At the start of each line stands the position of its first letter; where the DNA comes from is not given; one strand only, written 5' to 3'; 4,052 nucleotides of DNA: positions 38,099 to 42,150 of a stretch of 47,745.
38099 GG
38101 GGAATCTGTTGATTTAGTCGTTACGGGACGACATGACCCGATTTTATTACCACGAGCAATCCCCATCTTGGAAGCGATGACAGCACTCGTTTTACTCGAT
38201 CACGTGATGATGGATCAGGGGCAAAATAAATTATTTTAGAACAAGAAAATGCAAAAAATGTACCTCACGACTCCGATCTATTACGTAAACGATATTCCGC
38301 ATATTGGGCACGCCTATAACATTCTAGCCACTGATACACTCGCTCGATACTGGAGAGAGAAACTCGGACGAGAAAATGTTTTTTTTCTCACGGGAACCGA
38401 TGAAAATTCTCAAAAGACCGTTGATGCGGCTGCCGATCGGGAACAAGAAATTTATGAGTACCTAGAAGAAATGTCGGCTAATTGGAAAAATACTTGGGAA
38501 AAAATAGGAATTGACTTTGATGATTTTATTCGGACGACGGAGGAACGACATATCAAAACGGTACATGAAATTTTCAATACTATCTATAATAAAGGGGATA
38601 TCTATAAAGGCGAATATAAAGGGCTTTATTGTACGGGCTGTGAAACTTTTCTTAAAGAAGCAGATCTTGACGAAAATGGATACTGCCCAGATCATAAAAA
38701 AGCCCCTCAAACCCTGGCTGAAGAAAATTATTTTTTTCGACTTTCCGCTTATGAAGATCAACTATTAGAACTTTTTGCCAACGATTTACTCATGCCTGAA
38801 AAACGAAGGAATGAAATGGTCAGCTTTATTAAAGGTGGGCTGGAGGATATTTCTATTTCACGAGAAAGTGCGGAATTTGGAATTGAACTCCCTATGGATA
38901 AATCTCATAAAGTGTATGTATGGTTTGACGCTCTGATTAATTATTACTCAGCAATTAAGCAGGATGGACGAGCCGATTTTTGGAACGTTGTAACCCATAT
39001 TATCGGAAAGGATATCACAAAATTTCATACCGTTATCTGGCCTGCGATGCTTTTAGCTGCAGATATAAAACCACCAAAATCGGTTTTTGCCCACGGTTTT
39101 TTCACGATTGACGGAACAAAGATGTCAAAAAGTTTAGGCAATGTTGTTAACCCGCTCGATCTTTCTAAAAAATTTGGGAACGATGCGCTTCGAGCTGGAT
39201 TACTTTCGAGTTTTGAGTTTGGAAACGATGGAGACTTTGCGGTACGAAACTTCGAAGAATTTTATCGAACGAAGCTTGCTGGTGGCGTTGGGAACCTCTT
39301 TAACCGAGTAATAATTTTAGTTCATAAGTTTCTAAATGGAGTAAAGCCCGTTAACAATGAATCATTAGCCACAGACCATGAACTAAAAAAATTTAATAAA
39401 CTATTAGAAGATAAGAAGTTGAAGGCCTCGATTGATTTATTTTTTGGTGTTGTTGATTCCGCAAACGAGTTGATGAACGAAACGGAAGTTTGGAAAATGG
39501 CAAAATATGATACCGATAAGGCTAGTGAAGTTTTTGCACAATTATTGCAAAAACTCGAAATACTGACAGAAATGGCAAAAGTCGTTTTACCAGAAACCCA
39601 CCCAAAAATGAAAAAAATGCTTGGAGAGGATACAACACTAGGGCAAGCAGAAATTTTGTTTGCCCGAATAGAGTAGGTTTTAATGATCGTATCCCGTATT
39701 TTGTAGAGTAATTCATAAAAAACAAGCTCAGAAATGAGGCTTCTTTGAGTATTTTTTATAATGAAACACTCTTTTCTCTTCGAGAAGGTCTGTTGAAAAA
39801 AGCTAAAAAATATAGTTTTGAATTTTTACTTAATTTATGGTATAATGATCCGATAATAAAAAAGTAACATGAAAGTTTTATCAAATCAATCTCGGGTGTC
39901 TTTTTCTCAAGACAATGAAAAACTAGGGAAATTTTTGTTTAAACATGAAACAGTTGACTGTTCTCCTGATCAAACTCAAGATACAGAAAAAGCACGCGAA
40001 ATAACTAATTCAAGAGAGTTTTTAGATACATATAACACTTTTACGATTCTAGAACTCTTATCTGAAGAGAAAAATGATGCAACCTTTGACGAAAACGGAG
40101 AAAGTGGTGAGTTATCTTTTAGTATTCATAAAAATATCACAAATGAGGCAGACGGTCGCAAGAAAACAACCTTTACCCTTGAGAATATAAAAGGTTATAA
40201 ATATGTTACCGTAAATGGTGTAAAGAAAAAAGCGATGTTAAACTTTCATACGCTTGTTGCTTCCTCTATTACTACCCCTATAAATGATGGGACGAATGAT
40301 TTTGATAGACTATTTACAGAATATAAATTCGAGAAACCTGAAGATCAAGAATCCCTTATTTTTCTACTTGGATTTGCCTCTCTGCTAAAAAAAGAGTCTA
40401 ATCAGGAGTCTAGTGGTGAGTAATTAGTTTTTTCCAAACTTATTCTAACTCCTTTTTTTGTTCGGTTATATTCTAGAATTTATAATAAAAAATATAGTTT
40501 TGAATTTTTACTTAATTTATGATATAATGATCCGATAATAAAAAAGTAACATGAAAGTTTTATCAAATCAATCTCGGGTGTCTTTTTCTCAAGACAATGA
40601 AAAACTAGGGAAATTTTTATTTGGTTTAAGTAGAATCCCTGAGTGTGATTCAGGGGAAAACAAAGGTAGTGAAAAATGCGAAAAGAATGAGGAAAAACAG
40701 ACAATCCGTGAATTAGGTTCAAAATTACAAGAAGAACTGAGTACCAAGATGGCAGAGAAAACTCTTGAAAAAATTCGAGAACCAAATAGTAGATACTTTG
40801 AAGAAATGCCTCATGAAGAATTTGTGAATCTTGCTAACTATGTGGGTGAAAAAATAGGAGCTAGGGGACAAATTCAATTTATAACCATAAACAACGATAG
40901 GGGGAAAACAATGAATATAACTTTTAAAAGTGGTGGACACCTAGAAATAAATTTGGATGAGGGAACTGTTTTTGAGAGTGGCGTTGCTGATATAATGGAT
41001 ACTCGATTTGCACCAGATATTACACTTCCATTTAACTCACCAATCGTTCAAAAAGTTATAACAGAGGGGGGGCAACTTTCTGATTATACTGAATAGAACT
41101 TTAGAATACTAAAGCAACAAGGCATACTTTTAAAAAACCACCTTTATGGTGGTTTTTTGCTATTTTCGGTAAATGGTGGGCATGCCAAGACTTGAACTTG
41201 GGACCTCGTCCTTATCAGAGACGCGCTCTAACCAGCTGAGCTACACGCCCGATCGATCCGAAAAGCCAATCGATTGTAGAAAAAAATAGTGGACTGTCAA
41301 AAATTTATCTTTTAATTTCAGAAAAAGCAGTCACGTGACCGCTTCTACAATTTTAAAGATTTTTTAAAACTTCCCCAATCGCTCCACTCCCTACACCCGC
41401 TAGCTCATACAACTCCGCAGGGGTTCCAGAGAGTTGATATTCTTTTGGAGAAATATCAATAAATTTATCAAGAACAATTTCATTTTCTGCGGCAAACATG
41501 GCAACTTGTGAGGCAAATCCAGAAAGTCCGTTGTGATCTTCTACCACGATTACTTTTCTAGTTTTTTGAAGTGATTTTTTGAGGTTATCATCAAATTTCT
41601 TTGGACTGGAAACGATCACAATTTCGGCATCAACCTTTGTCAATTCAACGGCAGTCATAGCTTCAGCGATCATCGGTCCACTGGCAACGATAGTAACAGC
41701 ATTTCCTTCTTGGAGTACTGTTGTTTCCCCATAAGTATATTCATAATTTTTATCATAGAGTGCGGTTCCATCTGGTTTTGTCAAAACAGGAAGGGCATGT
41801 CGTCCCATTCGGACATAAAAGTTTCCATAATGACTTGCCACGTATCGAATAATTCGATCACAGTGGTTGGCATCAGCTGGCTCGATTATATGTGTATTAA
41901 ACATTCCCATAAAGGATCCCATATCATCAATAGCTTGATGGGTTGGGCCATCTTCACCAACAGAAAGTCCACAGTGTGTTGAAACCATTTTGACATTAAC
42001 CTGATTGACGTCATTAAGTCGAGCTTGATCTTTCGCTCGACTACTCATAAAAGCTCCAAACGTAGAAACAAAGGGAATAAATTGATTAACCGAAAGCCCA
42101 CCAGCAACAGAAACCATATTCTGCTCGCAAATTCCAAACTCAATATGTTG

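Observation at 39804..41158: Twin orphan genes share a near-identical promoter, 5' UTR and 24-codon N-terminal module, then diverge completely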

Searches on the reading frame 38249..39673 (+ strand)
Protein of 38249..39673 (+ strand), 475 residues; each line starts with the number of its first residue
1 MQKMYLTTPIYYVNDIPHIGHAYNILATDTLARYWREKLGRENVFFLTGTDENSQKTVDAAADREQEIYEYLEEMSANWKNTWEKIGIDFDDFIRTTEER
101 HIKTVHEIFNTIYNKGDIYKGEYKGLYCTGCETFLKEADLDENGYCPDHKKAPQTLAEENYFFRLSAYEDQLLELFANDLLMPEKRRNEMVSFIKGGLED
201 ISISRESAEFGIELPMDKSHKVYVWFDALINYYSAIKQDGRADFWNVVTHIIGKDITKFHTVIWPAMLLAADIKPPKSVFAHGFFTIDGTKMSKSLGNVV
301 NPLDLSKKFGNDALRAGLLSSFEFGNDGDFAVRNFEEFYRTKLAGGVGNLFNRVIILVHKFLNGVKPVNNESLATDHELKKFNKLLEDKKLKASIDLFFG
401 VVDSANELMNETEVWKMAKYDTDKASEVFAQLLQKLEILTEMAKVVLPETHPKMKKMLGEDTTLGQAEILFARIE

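Call 18: find_related_loci(query=window:38249-39673:+, collection=genome_contigs, flank=6000)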
Query window:38249-39673:+ (475 aa) in genome_contigs; peptide patterns used: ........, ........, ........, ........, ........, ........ (x = any residue, [..] = any of these).
65 stretches matched a pattern; 38 encode a relative of the query (tblastn E <= 1e-3); 38 distinct loci.
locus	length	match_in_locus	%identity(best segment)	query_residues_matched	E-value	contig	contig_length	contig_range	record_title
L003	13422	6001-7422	75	1-475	0e+0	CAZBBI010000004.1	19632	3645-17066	MAG TPA_asm: uncultured Candidatus Peribacteria bacterium isolate binchicken_co47_194 genome assembly, contig: NODE_1846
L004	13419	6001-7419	68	3-475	0e+0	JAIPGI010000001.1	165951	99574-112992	MAG: Candidatus Gracilibacteria bacterium isolate Tobar12.5m-G38 Tobar12-5m-C64, whole genome shotgun sequence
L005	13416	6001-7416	67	3-471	0e+0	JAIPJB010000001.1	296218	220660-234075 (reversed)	MAG: Candidatus Gracilibacteria bacterium isolate Tobar13m-G49 Tobar13m-20mill-C6, whole genome shotgun sequence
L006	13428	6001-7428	67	1-473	0e+0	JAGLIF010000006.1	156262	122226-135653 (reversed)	MAG: Candidatus Gracilibacteria bacterium isolate RS_2_30 ROV157_2.bin.30.fa_6, whole genome shotgun sequence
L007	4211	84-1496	68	1-471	0e+0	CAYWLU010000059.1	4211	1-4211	MAG TPA_asm: uncultured Candidatus Peribacteria bacterium isolate SRP191223_co1_4 genome assembly, contig: NODE_31936_le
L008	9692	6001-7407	68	3-471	0e+0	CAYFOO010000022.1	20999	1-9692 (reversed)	MAG TPA_asm: uncultured Candidatus Peribacteria bacterium isolate ERP019367_co2_108 genome assembly, contig: NODE_1801_l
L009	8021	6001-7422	65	1-473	0e+0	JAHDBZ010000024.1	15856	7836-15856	MAG: Candidatus Gracilibacteria bacterium isolate MAG-122 RZ_10557, whole genome shotgun sequence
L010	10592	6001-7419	67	1-473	0e+0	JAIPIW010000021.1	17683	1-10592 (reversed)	MAG: Candidatus Gracilibacteria bacterium isolate Tobar13m-G44 Tobar13m-C3334, whole genome shotgun sequence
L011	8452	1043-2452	64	5-471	0e+0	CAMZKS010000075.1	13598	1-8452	uncultured bacterium isolate RB_MAG_00020 genome assembly, contig: RB_MAG_00020_000000000008, whole genome shotgun seque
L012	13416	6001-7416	62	2-473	0e+0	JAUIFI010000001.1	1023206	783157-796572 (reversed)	MAG: bacterium isolate 8_bin.77 NODE_5_length_1023206_cov_7.442498, whole genome shotgun sequence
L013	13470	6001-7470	62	1-475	0e+0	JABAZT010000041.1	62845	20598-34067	MAG: Candidatus Gracilibacteria bacterium isolate HE327_NSB042 NODE_594_length_62845_cov_4.797229, whole genome shotgun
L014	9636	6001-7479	60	3-473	0e+0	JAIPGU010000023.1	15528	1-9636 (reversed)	MAG: Candidatus Gracilibacteria bacterium isolate Tobar13.5m-G57 Tobar13-5m-C4357, whole genome shotgun sequence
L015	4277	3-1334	63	31-471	0e+0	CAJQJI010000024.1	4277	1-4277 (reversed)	Candidatus Gracilibacteria bacterium isolate 0.2_20180502_Bin_MAXBIN_158_sub_1 genome assembly, contig: c_000000035946,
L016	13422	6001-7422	66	2-473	0e+0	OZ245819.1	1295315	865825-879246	MAG: Candidatus Altimarinota bacterium isolate 8c067c06-5b1f-41bb-8451-b42de601a66a genome assembly, chromosome: 1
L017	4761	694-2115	41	1-459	9e-115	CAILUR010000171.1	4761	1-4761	uncultured bacterium isolate KR_bin-1670 genome assembly, contig: bin-1670:171/268, whole genome shotgun sequence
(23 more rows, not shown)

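Call 52: find_homologous_proteins(query=window:38249-39673:+, max_evalue=1e-100)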
Query window:38249-39673:+ (475 aa): 3254 proteins with E <= 1e-100 among 8000 candidates; the best 120 are listed.
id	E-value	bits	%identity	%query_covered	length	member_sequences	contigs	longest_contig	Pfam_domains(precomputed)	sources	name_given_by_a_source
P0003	0.0e+0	1088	100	100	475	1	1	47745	PF09334.18,PF01406.26,PF00133.29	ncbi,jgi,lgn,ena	-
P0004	2.6e-274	928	86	99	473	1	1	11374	PF09334.18,PF01406.26,PF00133.29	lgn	-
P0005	3.2e-259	879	79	100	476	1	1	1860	PF09334.18,PF01406.26,PF00133.29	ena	-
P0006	1.6e-248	843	75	100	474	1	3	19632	PF09334.18,PF01406.26,PF00133.29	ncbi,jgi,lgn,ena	-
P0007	1.9e-247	840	76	100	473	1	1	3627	PF09334.18,PF01406.26,PF00133.29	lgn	-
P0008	9.3e-241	818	74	100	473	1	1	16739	PF09334.18,PF01406.26,PF00133.29,PF19303.6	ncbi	-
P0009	5.1e-239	812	74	100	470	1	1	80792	PF09334.18,PF01406.26,PF00133.29,PF19303.6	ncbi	-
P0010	4.1e-229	779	70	100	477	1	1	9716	PF09334.18,PF01406.26,PF00133.29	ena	-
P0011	2.6e-224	763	71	100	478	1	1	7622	PF09334.18,PF01406.26,PF00133.29,PF19303.6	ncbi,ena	-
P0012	1.9e-223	761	69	100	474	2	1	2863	PF09334.18,PF01406.26,PF00133.29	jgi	-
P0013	2.6e-222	757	69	99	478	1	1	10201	PF09334.18,PF01406.26,PF00133.29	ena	-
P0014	4.0e-222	756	68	99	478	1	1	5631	PF09334.18,PF01406.26,PF00133.29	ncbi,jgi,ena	-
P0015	2.9e-221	753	67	100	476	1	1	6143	PF09334.18,PF01406.26,PF00133.29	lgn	-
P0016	3.2e-221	753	68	99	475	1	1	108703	PF09334.18,PF01406.26,PF00133.29,PF19303.6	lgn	-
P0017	7.4e-221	752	68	100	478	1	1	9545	PF09334.18,PF01406.26,PF00133.29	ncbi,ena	-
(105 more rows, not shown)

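Call 53: find_encoding_contigs(protein=P0004, flank=8000, max_places=3)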
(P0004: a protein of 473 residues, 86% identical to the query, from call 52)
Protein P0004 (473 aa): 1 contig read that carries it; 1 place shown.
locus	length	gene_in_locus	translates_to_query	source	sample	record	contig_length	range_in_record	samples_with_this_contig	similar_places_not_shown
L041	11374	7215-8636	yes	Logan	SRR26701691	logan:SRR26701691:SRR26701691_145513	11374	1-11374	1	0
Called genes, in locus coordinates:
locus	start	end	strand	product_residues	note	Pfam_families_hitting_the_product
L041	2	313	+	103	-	?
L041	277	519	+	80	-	-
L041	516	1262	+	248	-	PF05013:FGase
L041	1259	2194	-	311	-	PF05013:FGase (weak)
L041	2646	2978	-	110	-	PF02152:FolB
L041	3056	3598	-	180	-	PF01936:NYN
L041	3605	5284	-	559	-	PF01368:DHH, PF02272:DHHA1, PF17768:RecJ_OB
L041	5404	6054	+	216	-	PF20720:nSTAND3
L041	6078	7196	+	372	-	PF01264:Chorismate_synt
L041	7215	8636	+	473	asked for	PF00133:tRNA-synt_1, PF01406:tRNA-synt_1e (faint), PF09334:tRNA-synt_1g, PF00133:tRNA-synt_1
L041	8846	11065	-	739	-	PF00929:RNase_T, PF13482:RNase_H_2 (faint), PF13307:Helicase_C_2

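Call 54: find_encoding_contigs(protein=P0007, flank=4000, max_places=3)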
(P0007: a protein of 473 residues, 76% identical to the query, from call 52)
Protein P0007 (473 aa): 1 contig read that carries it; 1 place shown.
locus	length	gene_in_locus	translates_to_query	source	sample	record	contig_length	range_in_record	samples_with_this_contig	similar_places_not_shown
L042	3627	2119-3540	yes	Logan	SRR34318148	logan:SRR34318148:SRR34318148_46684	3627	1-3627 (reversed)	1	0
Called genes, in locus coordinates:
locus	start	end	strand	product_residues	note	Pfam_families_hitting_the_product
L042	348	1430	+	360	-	PF01264:Chorismate_synt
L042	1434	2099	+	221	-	-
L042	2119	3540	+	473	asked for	PF00133:tRNA-synt_1, PF01406:tRNA-synt_1e (weak), PF09334:tRNA-synt_1g, PF00133:tRNA-synt_1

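Call 73: find_encoding_contigs(protein=P0003, flank=6000, max_places=10)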
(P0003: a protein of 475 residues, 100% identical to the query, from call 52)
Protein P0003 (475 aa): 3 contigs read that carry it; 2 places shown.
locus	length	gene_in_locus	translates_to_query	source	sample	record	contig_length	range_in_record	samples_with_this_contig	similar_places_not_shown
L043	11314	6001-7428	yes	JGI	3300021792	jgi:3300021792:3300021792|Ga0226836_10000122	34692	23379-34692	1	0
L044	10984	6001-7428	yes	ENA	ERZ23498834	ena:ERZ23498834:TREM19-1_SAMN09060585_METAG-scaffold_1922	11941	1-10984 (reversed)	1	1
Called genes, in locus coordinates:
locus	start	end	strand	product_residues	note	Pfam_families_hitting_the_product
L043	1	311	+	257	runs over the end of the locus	PF00535:Glycos_transf_2, PF10111:Glyco_tranf_2_2 (weak)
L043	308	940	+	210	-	PF01487:DHquinase_I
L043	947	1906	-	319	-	PF05013:FGase (weak)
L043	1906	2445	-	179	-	PF13302:Acetyltransf_3, PF13420:Acetyltransf_4, PF00583:Acetyltransf_1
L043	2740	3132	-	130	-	PF02152:FolB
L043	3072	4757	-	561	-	PF01368:DHH, PF02272:DHHA1 (weak), PF17768:RecJ_OB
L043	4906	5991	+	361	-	PF01264:Chorismate_synt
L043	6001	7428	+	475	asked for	PF00133:tRNA-synt_1, PF01406:tRNA-synt_1e (weak), PF09334:tRNA-synt_1g, PF00133:tRNA-synt_1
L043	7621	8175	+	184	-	-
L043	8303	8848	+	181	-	-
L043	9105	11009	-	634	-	PF00456:Transketolase_N, PF13292:DXP_synthase_N, PF00676:E1_dh, PF02779:Transket_pyr, PF02780:Transketolase_C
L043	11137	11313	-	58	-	?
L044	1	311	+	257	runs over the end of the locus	PF00535:Glycos_transf_2, PF10111:Glyco_tranf_2_2 (weak)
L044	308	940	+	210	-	PF01487:DHquinase_I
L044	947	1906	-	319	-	PF05013:FGase (weak)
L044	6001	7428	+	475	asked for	PF00133:tRNA-synt_1, PF01406:tRNA-synt_1e (weak), PF09334:tRNA-synt_1g, PF00133:tRNA-synt_1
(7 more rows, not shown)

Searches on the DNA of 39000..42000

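Call 11: search_rna_families(source=window, start=39000, end=42000, threshold=evalue, max_evalue=1)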
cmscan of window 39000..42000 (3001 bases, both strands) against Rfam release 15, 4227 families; matches with E-value up to 1: 5.
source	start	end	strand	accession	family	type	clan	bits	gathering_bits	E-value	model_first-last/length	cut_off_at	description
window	41177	41250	-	RF00005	tRNA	Gene; tRNA;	CL00001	68.4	29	3.9e-14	1-71/71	no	tRNA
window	41099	41166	+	RF01772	rnk_pseudo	Cis-reg; leader;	-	30.9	55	0.014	1-108/108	no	Pseudomonas rnk leader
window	41101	41215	+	RF01770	rimP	Cis-reg; leader;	-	27.7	47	0.11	1-102/102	no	Gammaprotebacteria rimP leader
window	41129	41195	-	RF02891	AgrB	Gene; antisense;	-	24.1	40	0.49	1-84/84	no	ArsR-gov region gene B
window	39705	39772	-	RF04157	MIR9486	Gene; miRNA;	-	21.3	100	0.48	27-94/119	no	MIR9486 microRNA precursor family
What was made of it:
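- On cis-regulatory RNA (riboswitch, leader, attenuator) shared by two genes: No Rfam hit in the block at E<=1 (call 11).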
